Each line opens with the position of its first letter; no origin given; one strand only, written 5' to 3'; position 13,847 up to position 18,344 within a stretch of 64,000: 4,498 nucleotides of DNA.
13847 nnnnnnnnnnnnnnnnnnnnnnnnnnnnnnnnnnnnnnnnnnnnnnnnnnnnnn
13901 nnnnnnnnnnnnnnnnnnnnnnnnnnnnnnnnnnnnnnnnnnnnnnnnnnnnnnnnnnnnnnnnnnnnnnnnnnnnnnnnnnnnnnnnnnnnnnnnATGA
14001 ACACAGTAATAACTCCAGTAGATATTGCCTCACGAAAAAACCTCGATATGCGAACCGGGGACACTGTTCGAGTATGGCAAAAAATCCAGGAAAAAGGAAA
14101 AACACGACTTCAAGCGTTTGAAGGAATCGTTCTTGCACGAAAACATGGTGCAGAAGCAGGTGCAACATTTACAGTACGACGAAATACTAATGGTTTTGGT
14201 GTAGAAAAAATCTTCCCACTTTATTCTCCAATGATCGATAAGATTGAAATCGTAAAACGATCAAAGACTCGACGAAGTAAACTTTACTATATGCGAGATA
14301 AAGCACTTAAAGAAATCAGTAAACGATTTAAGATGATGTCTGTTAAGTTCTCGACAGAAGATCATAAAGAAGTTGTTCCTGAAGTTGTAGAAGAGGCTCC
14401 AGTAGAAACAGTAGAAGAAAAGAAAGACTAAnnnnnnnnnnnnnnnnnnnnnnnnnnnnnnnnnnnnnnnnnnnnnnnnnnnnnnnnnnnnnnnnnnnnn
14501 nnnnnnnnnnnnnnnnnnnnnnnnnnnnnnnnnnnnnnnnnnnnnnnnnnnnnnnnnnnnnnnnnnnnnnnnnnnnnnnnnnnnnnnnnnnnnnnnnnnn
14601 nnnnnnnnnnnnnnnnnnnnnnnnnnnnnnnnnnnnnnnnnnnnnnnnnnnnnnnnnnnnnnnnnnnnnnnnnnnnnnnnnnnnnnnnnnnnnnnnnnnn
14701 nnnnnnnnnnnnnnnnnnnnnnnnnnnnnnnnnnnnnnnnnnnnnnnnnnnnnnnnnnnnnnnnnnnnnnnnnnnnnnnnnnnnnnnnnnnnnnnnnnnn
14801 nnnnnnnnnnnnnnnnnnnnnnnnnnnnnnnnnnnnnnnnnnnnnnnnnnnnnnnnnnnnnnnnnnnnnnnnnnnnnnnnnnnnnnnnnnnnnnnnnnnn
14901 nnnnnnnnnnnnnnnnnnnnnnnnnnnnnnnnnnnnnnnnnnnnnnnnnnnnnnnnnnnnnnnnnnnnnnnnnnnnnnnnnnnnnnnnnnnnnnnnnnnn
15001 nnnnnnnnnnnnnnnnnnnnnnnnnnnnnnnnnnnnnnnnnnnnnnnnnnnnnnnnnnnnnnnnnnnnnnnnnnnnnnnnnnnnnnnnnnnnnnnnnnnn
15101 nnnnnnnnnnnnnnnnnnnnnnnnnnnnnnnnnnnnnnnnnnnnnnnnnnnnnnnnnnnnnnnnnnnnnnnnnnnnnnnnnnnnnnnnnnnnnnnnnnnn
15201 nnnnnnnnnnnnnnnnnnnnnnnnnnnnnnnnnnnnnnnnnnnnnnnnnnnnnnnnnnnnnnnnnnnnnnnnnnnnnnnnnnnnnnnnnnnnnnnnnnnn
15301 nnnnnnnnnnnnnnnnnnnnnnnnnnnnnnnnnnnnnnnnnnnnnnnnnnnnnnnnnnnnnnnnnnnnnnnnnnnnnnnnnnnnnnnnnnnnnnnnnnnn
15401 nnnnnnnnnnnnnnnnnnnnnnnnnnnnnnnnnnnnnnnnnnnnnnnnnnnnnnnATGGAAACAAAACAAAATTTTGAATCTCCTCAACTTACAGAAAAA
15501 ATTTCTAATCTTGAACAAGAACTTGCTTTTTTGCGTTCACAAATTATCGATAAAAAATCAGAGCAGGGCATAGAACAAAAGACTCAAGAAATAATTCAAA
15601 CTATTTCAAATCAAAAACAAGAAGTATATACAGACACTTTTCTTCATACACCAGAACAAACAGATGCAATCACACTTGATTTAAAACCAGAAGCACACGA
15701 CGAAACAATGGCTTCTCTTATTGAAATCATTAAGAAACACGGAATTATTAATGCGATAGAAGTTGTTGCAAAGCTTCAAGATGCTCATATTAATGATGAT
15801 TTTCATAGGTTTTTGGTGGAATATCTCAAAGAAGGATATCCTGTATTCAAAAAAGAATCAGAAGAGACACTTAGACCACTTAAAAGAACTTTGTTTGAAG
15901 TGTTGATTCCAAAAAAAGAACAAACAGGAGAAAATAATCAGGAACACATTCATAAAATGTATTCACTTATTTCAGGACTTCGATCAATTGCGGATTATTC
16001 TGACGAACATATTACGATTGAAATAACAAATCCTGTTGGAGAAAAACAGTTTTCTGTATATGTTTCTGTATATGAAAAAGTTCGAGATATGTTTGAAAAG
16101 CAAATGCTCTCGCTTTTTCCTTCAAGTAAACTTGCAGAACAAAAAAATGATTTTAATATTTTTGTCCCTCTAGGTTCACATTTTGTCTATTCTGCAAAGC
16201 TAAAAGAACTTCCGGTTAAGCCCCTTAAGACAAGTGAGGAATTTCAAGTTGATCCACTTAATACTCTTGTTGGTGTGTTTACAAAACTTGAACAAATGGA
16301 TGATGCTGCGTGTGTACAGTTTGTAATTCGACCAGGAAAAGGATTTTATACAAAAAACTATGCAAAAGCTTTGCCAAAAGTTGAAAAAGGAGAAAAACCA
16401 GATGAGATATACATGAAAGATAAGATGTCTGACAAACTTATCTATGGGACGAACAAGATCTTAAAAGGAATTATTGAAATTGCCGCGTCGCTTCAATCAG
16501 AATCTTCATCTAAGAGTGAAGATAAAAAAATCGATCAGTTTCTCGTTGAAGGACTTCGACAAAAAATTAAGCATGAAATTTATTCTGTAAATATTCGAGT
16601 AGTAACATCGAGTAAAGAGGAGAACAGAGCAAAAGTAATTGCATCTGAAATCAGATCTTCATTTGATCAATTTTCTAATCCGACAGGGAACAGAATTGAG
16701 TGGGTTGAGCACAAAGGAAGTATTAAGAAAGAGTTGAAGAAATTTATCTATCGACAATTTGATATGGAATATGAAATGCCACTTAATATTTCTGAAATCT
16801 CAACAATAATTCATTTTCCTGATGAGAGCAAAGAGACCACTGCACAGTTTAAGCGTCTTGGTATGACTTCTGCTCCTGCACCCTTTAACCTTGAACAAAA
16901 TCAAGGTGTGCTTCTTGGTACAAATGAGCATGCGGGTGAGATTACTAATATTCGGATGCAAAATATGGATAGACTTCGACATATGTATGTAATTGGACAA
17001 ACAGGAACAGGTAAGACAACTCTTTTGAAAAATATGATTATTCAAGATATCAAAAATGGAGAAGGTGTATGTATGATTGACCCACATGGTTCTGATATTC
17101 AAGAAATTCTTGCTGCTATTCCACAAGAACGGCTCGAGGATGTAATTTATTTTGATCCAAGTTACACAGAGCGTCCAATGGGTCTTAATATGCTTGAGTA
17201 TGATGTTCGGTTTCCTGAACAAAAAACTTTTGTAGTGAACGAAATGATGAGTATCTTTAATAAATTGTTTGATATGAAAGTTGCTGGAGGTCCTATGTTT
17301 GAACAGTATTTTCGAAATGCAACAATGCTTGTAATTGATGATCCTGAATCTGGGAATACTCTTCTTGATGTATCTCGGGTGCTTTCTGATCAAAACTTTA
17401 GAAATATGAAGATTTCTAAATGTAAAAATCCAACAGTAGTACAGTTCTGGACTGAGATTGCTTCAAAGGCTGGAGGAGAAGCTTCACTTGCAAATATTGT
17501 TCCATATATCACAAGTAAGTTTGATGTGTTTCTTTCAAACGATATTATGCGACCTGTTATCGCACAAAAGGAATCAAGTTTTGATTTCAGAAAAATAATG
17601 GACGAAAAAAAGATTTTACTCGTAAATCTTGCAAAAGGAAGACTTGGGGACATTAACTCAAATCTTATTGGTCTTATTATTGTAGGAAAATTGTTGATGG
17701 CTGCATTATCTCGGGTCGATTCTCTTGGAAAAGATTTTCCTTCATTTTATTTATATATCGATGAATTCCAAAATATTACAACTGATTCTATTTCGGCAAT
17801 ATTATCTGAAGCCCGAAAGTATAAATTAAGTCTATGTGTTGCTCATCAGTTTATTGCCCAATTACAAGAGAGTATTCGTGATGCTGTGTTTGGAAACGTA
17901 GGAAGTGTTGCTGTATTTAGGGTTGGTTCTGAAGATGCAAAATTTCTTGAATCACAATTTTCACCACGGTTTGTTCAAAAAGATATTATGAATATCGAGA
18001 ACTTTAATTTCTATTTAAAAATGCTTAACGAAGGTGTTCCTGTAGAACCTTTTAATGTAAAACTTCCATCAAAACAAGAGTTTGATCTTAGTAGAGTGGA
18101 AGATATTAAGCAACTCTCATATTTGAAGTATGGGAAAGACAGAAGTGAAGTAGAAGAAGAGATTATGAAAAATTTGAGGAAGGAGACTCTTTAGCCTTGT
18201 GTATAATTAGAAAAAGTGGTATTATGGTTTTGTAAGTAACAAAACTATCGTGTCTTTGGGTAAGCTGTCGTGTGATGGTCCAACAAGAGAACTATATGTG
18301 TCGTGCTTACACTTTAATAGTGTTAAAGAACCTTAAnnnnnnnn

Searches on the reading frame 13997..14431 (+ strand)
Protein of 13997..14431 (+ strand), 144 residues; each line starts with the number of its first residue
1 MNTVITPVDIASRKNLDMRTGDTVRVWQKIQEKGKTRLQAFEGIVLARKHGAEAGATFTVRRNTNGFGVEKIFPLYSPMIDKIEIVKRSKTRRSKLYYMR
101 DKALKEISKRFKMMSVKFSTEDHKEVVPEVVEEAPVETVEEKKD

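Call 10: search_protein_families(library=pfam, proteins=[window:13997-14431:+], max_evalue=0.1)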
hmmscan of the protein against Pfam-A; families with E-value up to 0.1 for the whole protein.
window:13997-14431:+ (144 aa): 2 families
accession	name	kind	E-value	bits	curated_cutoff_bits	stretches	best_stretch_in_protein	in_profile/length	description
PF01245.26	Ribosomal_L19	-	8.9e-34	116.2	22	1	15-106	15-105/111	Ribosomal protein L19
PF10884.14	DUF2683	-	0.057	14.1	27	0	102-133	12-43/66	Protein of unknown function (DUF2683)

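Call 11: find_related_loci(query=window:13997-14431:+, collection=genome_contigs, flank=3000)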
Query window:13997-14431:+ (144 aa) in genome_contigs; peptide patterns used: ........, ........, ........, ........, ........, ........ (x = any residue, [..] = any of these).
539 stretches matched a pattern; 363 encode a relative of the query (tblastn E <= 1e-3); the best 80 are kept; 80 distinct loci.
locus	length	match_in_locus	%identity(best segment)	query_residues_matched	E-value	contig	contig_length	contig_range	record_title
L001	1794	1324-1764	96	1-144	1e-95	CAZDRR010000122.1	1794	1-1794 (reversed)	MAG TPA_asm: uncultured Candidatus Saccharibacteria bacterium isolate SRP220891_co5_148 genome assembly, contig: NODE_93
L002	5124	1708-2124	91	1-137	7e-84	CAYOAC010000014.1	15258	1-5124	MAG TPA_asm: uncultured Candidatus Saccharibacteria bacterium isolate SRP286056_co3_500 genome assembly, contig: NODE_40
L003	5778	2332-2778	84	1-143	1e-79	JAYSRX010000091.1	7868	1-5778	MAG: Candidatus Paceibacterota bacterium isolate GFS_12037 GFS_12037_90, whole genome shotgun sequence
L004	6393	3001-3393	89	1-131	1e-77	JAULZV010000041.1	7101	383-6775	MAG: Candidatus Paceibacterota bacterium isolate P_PACE1 NODE_33432_length_7101_cov_3.499283, whole genome shotgun seque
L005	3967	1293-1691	87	1-136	2e-77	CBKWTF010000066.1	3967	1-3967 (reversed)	MAG TPA_asm: uncultured bacterium isolate SRR29175778_binner123_Refined_14 genome assembly, contig: ERZ27337285.3355, wh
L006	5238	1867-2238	92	1-124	3e-77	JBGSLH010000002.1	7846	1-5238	MAG: Candidatus Paceibacteria bacterium isolate JTS-AC200 k141_3803667, whole genome shotgun sequence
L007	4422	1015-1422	76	1-141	3e-69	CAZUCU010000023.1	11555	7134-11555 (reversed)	MAG TPA_asm: uncultured Candidatus Saccharibacteria bacterium isolate SRP263991_co1_16 genome assembly, contig: NODE_899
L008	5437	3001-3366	82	1-122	1e-65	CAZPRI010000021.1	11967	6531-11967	MAG TPA_asm: uncultured Candidatus Saccharibacteria bacterium isolate SRP118108_co5_561 genome assembly, contig: NODE_56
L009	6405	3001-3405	76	1-134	3e-65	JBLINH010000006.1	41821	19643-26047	MAG: Candidatus Paceibacteria bacterium isolate 3300053785_231 Ga0535658_0001329, whole genome shotgun sequence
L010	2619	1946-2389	67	2-142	2e-61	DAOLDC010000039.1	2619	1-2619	MAG TPA_asm: Candidatus Paceibacterota bacterium isolate AMR_MDS_0144 NODE_7976_length_2619_cov_11.614275, whole genome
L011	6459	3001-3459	63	1-141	6e-59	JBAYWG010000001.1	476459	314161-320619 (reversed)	MAG: Candidatus Paceibacterota bacterium isolate SO_2016_LW3_78 scaffold00007_LW162_2016, whole genome shotgun sequence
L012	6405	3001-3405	70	1-133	1e-58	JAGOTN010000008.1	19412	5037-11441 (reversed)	MAG: Candidatus Paceibacterota bacterium isolate Gw_Eff_bin_422 Gw_Eff_5931_length_19412_cov_41.484314, whole genome sho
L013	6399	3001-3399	66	1-139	2e-58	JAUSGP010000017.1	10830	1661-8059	MAG: bacterium isolate E14_metabat.bin.13 E14_k141_1032476, whole genome shotgun sequence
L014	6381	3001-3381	69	6-137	5e-57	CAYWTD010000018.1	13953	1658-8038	MAG TPA_asm: uncultured Candidatus Saccharibacteria bacterium isolate binchicken_co59_4 genome assembly, contig: NODE_99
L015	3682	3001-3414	66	5-141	1e-56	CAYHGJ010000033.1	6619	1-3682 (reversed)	MAG TPA_asm: uncultured Candidatus Saccharibacteria bacterium isolate ERP119705_co13_11 genome assembly, contig: NODE_14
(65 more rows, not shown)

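Call 20: find_related_loci(query=window:13997-14431:+, collection=metagenome_contigs, flank=2500)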
Query window:13997-14431:+ (144 aa) in metagenome_contigs; peptide patterns used: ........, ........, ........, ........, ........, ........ (x = any residue, [..] = any of these).
600 stretches matched a pattern (row limit reached: there are more); 355 encode a relative of the query (tblastn E <= 1e-3); the best 80 are kept; 80 distinct loci.
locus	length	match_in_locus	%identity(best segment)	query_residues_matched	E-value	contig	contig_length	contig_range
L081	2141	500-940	95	1-144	3e-93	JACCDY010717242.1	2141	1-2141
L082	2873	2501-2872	97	1-124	3e-81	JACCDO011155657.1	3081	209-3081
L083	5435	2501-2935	83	1-133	6e-78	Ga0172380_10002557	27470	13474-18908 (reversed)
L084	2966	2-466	71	8-144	3e-68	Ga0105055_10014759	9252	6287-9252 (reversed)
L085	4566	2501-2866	82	1-122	7e-66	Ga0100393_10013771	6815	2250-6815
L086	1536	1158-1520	78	1-121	5e-64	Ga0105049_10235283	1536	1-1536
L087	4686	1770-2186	70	1-137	8e-61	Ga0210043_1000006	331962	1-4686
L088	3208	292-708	70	1-137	8e-61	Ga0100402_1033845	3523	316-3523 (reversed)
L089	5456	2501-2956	68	1-138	2e-60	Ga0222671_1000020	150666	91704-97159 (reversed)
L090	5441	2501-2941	66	1-144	1e-59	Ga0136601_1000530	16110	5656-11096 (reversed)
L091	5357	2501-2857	76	1-119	5e-59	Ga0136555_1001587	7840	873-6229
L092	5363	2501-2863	74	1-121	4e-59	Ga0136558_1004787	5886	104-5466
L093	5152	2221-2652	67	1-141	5e-59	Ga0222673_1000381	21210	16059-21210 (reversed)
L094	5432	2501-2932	67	1-141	5e-59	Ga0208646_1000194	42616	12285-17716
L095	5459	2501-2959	63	1-141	4e-59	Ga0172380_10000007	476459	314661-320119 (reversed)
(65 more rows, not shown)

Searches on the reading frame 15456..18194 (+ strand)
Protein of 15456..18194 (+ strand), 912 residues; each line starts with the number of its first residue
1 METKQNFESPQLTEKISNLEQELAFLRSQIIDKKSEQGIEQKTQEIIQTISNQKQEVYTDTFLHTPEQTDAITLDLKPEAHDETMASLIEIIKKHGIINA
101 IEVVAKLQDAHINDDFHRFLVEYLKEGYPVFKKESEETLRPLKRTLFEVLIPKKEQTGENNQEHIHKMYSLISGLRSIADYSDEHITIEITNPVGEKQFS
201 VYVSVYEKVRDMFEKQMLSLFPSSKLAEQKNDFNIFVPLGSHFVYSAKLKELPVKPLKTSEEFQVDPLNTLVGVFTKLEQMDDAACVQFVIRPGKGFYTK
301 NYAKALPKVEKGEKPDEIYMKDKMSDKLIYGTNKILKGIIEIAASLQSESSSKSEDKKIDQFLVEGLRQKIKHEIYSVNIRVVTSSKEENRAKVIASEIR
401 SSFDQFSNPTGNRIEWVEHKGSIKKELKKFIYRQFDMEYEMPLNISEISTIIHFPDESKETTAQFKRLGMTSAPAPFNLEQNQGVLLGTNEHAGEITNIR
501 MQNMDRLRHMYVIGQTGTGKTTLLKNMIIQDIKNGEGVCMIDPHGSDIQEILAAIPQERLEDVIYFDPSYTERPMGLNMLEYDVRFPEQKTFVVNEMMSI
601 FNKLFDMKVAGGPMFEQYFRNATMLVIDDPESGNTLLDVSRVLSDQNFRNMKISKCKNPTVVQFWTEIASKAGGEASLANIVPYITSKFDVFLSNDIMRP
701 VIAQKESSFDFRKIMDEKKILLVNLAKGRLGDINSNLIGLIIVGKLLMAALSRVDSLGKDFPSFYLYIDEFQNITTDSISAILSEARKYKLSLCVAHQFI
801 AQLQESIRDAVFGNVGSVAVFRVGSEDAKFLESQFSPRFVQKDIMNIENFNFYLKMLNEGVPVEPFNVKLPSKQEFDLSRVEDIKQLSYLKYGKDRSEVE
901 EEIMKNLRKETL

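Call 10: search_protein_families(library=pfam, proteins=[window:15456-18194:+], max_evalue=0.1)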
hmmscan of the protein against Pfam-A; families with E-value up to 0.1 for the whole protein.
window:15456-18194:+ (912 aa): 17 families
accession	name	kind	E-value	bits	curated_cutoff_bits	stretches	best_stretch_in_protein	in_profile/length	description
PF12696.13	TraG-D_C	-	5.9e-06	26.7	22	1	765-829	3-70/126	TraM recognition site of TraD and TraG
PF01935.23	DUF87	-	1.9e-05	25.3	23.2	1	508-545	24-62/220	Helicase HerA, central domain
PF10412.15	TrwB_AAD_bind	-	4.4e-05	23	20.5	1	496-546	4-54/387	Type IV secretion-system coupling protein DNA-binding domain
PF13401.12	AAA_22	-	4.8e-05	24.1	27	1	508-558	6-57/130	AAA domain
PF20720.3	nSTAND3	-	0.00033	20.8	27.2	1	505-567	15-72/155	Novel STAND NTPase 3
PF01580.24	FtsK_SpoIIIE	-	0.00087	19.2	24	1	474-529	8-61/221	FtsK/SpoIIIE family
PF25199.1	nSTAND_NTPase5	-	0.0019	18.5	34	1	500-555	34-90/145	Novel STAND NTPase 5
PF03205.20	MobB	-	0.0037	17.6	26.6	1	511-546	3-38/133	Molybdopterin guanine dinucleotide synthesis protein B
PF05308.16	Mito_fiss_reg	-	0.005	17.5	26.3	1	14-32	120-138/244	Mitochondrial fission regulator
PF13191.12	AAA_16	-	0.0053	17.7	32.6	0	506-527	23-44/167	AAA ATPase domain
PF00005.33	ABC_tran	-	0.0085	17.1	25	1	508-550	12-51/137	ABC transporter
PF21689.3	TorS_sensor_domain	-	0.014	15.3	27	1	10-59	38-87/275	Sensor protein TorS, sensor domain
PF13245.12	AAA_19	-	0.018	15.7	25.1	0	508-540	12-46/134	AAA domain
PF13173.12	AAA_14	-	0.031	14.7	27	0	510-545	5-39/129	AAA domain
PF24389.1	ORC-CDC6-like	-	0.033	13.4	27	1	506-533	31-58/571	ORC-CDC6-like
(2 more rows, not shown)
